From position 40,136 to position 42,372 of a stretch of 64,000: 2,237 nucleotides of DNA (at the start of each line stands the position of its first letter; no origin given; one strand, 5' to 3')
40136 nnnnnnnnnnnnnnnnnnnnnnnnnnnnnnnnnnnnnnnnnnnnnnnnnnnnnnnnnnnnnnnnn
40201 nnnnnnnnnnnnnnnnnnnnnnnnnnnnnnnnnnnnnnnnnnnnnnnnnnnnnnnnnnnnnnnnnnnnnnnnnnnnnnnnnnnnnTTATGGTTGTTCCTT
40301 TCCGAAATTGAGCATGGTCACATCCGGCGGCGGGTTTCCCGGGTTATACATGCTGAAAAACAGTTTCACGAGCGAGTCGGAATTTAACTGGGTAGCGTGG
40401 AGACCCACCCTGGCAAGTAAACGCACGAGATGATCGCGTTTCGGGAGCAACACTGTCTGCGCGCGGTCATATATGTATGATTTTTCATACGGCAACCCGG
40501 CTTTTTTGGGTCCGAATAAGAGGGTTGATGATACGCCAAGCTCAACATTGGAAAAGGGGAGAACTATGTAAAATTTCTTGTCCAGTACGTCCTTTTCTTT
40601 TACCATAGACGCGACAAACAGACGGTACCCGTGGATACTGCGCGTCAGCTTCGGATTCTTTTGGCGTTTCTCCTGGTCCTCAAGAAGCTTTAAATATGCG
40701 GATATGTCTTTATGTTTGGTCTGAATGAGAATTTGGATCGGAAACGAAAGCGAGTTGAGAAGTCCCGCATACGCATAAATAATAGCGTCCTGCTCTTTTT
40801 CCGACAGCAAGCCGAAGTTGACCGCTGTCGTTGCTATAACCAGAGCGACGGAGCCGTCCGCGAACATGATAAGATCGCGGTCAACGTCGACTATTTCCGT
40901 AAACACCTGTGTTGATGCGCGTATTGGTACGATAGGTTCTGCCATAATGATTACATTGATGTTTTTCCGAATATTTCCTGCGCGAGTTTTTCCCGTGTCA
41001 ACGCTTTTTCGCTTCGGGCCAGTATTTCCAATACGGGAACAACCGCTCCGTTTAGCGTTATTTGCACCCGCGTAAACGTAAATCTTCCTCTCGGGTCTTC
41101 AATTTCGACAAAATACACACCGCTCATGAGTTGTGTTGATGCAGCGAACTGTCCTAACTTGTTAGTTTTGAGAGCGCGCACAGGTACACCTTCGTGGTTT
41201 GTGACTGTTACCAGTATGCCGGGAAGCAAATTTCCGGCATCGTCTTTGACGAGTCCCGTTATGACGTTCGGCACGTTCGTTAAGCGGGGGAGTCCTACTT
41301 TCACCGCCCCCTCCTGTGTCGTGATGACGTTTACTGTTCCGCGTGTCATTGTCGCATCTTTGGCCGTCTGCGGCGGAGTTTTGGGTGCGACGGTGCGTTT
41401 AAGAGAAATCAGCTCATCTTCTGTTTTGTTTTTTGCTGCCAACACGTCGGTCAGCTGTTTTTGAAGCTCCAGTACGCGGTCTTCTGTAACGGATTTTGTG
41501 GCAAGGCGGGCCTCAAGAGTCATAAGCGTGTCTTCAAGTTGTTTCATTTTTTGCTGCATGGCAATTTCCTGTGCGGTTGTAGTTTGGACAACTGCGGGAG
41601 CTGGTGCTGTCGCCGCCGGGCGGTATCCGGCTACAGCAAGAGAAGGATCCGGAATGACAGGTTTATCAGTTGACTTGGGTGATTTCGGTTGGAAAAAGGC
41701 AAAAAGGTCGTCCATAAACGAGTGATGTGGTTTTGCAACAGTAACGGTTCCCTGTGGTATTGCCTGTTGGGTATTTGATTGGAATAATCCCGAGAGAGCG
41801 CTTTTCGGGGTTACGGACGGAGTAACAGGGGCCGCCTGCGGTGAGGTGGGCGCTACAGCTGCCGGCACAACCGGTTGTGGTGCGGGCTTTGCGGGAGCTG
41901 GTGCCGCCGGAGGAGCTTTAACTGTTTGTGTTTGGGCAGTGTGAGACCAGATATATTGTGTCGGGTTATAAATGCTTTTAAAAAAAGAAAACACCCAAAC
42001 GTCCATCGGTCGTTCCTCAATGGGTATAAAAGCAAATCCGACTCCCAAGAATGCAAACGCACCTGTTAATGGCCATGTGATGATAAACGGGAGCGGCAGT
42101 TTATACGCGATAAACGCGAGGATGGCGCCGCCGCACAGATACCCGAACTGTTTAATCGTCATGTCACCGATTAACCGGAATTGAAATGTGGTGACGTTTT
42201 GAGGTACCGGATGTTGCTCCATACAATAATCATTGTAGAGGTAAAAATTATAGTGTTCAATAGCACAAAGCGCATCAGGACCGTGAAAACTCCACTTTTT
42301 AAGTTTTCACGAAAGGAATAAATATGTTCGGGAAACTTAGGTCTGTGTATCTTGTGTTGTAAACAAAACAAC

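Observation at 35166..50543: Gram-positive/CPR-style type IV secretion system wrapped around housekeeping genes next to oriC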

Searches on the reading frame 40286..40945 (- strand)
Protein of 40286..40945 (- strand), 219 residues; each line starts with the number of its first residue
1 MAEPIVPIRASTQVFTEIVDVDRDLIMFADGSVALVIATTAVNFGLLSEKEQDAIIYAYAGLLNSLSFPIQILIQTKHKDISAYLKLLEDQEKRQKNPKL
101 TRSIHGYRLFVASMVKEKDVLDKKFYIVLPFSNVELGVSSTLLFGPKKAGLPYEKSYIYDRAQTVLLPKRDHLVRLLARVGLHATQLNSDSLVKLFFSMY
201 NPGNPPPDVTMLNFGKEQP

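Call 3: search_protein_families(library=pfam, proteins=[window:40286-40945:-], max_evalue=0.01)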
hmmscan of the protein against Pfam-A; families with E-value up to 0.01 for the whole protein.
window:40286-40945:- (219 aa): 0 families

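Call 28: search_protein_families(library=ncbifam, proteins=[window:40286-40945:-], max_evalue=1)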
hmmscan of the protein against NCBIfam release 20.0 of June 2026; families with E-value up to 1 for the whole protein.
window:40286-40945:- (219 aa): 3 families
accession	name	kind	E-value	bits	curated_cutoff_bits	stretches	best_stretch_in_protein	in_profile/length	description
NF045975.1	VirB4_plasma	equivalog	7.2e-06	24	590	1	32-130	128-234/894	Mbov_0397 family ICE element conjugal transfer ATPase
NF041427.1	TrsD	subfamily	0.00026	20.9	200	1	23-129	26-142/201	TrsD/TraD family conjugative transfer protein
NF038360.1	rad_fix_GrcA3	exception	0.072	13.2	158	0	86-123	33-72/78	autonomous glycyl radical cofactor GrcA3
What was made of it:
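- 40286..40945 (-): TrsD-like protein (219 aa), homologous to the N-terminal part of VirB4. Its stop overlaps the virB4 start. NCBIfam TrsD 2.6e-4 and mycoplasma-ICE VirB4 model positions 128-234, 7e-6 (call 28).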

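Call 50: search_solved_structures(query=A3, max_evalue=10, show_alignments=2)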
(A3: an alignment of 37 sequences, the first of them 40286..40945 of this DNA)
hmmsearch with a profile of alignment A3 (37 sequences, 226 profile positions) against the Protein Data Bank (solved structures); distinct sequences matched with E-value up to 10: 0.

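Call 81: search_protein_families(library=ncbifam, alignment_id=A3, max_evalue=0.01)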
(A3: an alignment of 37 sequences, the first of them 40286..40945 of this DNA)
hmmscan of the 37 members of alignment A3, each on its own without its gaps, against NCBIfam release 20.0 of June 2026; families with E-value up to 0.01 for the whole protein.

A. member 1, window:40286-40945:- (219 aa): 2 families
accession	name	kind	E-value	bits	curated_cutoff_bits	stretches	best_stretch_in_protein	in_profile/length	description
NF045975.1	VirB4_plasma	equivalog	7.2e-06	24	590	1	32-130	128-234/894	Mbov_0397 family ICE element conjugal transfer ATPase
NF041427.1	TrsD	subfamily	0.00026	20.9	200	1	23-129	26-142/201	TrsD/TraD family conjugative transfer protein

B. families by the number of members that match (of 37 scanned): 7 families
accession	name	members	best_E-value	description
NF045975.1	VirB4_plasma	37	1.9e-12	Mbov_0397 family ICE element conjugal transfer ATPase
NF041427.1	TrsD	34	6.5e-12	TrsD/TraD family conjugative transfer protein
NF045971.1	conju_CD1110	11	2.6e-06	VirB4-like conjugal transfer ATPase, CD1110 family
TIGR00929.1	VirB4_CagE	5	0.0003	VirB4 family type IV secretion/conjugal transfer ATPase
NF042935.1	SCO6880_fam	3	0.0002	SCO6880 family protein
NF033723.0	S2_P23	1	0.0058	S2/P23 family protein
TIGR00470.1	sepS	1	0.006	O-phosphoserine--tRNA ligase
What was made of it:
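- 40286..40945 (-): Family scan: 37/37 hit the VirB4 N-part and 34/37 hit TrsD, best 6.5e-12 (call 81).
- Tried and rejected: The TrsD/VirB4-N link came only from NCBIfam models (calls 28, 81).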

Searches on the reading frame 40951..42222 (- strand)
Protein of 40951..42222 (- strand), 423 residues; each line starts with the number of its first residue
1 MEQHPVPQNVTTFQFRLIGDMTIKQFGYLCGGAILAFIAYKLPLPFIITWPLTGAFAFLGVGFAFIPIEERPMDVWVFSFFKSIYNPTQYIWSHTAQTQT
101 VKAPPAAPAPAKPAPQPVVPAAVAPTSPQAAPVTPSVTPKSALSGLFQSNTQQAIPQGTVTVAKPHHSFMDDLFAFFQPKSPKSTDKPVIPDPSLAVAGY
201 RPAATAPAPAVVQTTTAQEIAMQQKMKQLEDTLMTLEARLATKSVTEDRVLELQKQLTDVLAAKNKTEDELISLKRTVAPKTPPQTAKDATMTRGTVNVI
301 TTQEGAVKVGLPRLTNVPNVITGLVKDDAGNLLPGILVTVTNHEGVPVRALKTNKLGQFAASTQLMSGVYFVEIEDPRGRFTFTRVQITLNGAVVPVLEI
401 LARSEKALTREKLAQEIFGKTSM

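Call 3: search_protein_families(library=pfam, proteins=[window:40951-42222:-], max_evalue=0.01)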
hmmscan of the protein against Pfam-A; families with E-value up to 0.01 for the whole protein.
window:40951-42222:- (423 aa): 3 families
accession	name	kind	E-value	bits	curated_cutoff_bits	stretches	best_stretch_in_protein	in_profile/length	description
PF13620.12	CarboxypepD_reg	-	5.1e-06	27.2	32.3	1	321-379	2-59/82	Carboxypeptidase regulatory-like domain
PF12666.12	PrgI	-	1.3e-05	26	27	1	5-88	1-87/91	PrgI family protein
PF17210.9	SdrD_B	-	0.0095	16.6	29.7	0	327-387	18-76/112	SdrD B-like domain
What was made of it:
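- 40951..42222 (-): PrgI/VirB3-like membrane protein (423 aa). Two TM segments in residues 27-68, a Pro/Ala-rich linker, a coiled-coil-like stretch and a C-terminal CarboxypepD_reg beta-sandwich. Pfam (call 3).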

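Call 28: search_protein_families(library=ncbifam, proteins=[window:40951-42222:-], max_evalue=1)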
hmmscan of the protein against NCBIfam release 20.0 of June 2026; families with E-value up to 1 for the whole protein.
window:40951-42222:- (423 aa): 3 families
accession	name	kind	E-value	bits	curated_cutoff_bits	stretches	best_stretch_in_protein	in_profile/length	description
TIGR04183.1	Por_Secre_tail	domain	0.005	16.8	23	1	334-385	22-68/72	T9SS type A sorting domain-containing protein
NF012181.0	MSCRAMM_SdrD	exception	0.041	11.2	2500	1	329-386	812-867/1379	MSCRAMM family adhesin SdrD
TIGR04211.1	SH3_and_anchor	equivalog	0.32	10.6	65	1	215-282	92-159/198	TIGR04211 family SH3 domain-containing protein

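Call 80: search_protein_families(library=pfam, alignment_id=A7, max_evalue=0.01)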
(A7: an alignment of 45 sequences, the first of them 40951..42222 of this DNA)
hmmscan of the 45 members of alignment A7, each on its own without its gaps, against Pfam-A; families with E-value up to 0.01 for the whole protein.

A. member 1, window:40951-42222:- (423 aa): 3 families
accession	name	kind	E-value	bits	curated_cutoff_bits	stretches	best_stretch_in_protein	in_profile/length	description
PF13620.12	CarboxypepD_reg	-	5.1e-06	27.2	32.3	1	321-379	2-59/82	Carboxypeptidase regulatory-like domain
PF12666.12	PrgI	-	1.3e-05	26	27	1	5-88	1-87/91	PrgI family protein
PF17210.9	SdrD_B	-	0.0095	16.6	29.7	0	327-387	18-76/112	SdrD B-like domain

B. families by the number of members that match (of 45 scanned): 17 families
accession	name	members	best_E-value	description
PF12666.12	PrgI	45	1.2e-09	PrgI family protein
PF13620.12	CarboxypepD_reg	42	6.8e-10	Carboxypeptidase regulatory-like domain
PF17210.9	SdrD_B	12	2.7e-05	SdrD B-like domain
PF02369.22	Big_1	3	0.0027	Bacterial Ig-like domain (group 1)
PF01496.24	V_ATPase_I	1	0.00094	V-type ATPase 116kDa subunit family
PF07888.16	CALCOCO1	1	0.00097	Calcium binding and coiled-coil domain (CALCOCO1) like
PF05757.16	PsbQ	1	0.0012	Oxygen evolving enhancer protein 3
PF20977.2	GatF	1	0.0024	Glutamyl-tRNA(Gln) amidotransferase subunit F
PF07160.18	SKA1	1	0.0025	Spindle and kinetochore-associated protein 1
PF08614.16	ATG16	1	0.004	Autophagy protein 16 (ATG16)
PF24918.1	NET2A_C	1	0.0044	NET2A, C-terminal domain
PF16515.11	HIP1_clath_bdg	1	0.0053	Clathrin-binding domain of Huntingtin-interacting protein 1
PF11081.13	Adeno_L433K_22K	1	0.0054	Adenovirus L4-33K/L4-22K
PF13870.11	CCDC113_CCDC96_CC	1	0.0071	CCDC113/CCDC96, coiled-coil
PF01166.23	TSC22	1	0.0073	TSC-22/dip/bun family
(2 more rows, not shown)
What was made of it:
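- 40951..42222 (-): 45/45 family members hit PrgI and 42/45 hit CarboxypepD_reg (call 80).
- Checked: However, 45/45 family members hit PrgI and 42/45 carry a C-terminal CarboxypepD_reg domain (calls 3, 80).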

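Call 84: search_solved_structures(query=A7, max_evalue=1)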
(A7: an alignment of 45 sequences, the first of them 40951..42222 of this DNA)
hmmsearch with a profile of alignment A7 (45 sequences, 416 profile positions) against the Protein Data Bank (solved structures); distinct sequences matched with E-value up to 1: 14.
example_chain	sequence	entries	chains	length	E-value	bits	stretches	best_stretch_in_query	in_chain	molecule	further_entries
1uwy_A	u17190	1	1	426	0.0016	21.2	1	314-368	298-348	CARBOXYPEPTIDASE M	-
3n6o_A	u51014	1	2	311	0.035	16.8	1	81-226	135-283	guanine nucleotide exchange factor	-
4mxp_A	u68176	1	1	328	0.039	16.6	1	81-226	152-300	Defects in Rab1 recruitment protein A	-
3l0m_A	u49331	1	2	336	0.041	16.6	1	81-226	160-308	DrrA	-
10ps_A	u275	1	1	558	0.079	15.6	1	318-371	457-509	Serine-aspartate repeat-containing protein D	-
6gw5_A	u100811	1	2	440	0.12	15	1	130-324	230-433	Putative Outer membrane protein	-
4o5j_A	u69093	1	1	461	0.12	15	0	128-324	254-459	Uncharacterized protein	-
8th8_S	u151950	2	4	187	0.24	14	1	124-270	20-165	Coiled-coil domain-containing protein 153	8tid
2nca_A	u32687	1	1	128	0.36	13.4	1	192-268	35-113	Hsp90 co-chaperone Cdc37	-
3l0i_A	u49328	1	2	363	0.38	13.4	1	81-140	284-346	DrrA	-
3jz9_A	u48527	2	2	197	0.71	12.5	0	81-138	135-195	Uncharacterized protein DrrA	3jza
2wwx_B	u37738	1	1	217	0.81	12.3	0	81-138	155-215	DRRA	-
6egc_A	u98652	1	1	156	0.83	12.3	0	126-263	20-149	SC_2L4HC2_23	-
8gi0_F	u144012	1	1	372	0.99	12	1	177-278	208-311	Peroxisomal membrane protein PEX14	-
